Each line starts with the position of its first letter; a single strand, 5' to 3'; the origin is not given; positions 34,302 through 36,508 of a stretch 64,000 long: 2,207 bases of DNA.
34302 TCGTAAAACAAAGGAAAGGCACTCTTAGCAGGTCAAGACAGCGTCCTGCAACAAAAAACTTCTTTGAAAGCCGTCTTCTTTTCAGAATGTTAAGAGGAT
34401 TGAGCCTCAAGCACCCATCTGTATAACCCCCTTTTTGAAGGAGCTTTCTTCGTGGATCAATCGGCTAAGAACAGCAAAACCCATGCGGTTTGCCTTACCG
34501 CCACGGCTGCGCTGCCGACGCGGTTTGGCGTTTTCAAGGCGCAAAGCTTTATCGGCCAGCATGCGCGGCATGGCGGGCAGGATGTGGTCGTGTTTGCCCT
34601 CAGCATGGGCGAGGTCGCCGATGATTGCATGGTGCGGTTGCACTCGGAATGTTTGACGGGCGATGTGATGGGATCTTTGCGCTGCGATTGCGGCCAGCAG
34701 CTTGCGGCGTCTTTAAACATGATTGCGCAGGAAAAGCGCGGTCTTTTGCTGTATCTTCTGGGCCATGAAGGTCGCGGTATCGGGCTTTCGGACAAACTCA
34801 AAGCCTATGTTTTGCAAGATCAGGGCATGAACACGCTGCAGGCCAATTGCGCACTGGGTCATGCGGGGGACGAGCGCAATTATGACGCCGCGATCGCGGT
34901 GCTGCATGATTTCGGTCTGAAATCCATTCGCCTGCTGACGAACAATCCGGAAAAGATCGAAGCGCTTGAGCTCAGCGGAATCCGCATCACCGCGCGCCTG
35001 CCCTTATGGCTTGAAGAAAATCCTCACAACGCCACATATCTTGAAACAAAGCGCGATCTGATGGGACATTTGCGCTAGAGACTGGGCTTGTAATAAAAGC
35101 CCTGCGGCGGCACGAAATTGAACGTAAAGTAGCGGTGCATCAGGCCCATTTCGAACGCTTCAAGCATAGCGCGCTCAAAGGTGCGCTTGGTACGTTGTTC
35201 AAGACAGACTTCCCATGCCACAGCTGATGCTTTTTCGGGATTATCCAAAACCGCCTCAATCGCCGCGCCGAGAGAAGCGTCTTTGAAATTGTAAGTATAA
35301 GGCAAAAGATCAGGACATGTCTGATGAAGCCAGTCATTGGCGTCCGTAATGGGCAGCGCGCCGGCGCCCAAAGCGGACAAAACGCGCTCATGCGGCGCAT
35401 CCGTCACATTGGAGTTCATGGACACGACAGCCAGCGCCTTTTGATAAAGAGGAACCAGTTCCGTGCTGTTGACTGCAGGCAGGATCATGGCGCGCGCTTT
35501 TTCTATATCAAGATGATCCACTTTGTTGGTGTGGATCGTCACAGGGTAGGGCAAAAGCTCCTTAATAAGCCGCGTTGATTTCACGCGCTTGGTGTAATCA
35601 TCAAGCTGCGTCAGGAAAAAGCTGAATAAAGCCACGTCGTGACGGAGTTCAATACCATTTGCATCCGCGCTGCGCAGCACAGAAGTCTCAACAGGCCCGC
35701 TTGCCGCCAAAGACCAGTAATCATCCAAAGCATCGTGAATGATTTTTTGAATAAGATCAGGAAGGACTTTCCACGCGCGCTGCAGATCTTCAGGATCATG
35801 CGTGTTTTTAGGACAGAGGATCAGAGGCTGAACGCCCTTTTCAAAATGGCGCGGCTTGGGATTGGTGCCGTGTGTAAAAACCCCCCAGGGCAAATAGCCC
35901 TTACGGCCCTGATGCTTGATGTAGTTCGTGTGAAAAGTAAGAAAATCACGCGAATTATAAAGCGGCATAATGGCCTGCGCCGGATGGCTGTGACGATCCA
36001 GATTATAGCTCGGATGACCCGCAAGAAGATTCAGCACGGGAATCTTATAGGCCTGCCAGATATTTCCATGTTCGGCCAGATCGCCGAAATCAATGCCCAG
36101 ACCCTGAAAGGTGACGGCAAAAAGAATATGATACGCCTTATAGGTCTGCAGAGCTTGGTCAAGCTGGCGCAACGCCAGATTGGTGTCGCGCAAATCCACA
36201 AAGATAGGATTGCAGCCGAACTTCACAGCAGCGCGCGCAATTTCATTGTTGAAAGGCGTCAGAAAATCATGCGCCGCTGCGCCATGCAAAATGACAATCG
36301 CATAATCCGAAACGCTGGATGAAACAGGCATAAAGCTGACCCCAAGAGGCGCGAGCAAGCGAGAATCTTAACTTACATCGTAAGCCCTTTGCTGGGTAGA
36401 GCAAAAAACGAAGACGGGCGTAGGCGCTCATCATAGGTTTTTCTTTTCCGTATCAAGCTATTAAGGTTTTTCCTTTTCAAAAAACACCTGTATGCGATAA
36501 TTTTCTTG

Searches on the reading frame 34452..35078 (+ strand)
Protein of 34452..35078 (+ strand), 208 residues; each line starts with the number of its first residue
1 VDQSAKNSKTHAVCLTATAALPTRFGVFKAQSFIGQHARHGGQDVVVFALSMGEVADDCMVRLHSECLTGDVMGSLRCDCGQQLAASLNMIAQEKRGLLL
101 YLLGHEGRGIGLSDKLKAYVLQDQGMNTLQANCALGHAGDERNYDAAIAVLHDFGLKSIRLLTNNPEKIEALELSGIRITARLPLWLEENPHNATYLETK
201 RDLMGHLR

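Call 58: search_protein_families(library=pfam, proteins=[window:34452-35078:+], max_evalue=0.01)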
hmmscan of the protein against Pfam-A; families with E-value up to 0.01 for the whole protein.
window:34452-35078:+ (208 aa): 1 family
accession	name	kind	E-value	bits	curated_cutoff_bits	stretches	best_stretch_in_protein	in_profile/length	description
PF00925.25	GTP_cyclohydro2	-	2.8e-55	186.8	23.3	1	17-184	4-165/165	GTP cyclohydrolase II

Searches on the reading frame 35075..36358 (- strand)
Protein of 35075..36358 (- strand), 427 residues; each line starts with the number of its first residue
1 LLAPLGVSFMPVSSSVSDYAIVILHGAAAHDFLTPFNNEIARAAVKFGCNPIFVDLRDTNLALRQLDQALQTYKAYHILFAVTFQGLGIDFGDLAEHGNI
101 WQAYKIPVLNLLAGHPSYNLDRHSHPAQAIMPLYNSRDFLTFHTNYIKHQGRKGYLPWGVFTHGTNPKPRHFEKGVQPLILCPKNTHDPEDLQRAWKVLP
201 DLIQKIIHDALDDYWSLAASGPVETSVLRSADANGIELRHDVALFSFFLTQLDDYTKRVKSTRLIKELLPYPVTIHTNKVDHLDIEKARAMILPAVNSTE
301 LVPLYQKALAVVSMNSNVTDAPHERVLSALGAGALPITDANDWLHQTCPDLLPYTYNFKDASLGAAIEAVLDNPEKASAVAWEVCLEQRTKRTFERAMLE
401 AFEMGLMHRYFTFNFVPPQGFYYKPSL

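Call 3: search_protein_families(library=pfam, proteins=[window:35075-36358:-], max_evalue=0.1)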
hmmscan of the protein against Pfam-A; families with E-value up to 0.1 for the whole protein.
window:35075-36358:- (427 aa): 1 family
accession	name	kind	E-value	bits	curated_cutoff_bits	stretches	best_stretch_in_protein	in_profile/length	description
PF13524.12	Glyco_trans_1_2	-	5.7e-05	23.5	25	1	271-383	15-124/144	Glycosyl transferase-like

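Call 6: search_protein_families(library=ncbifam, proteins=[window:35075-36358:-], max_evalue=0.1)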
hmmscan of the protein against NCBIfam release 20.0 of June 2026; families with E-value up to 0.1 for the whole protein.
window:35075-36358:- (427 aa): 0 families
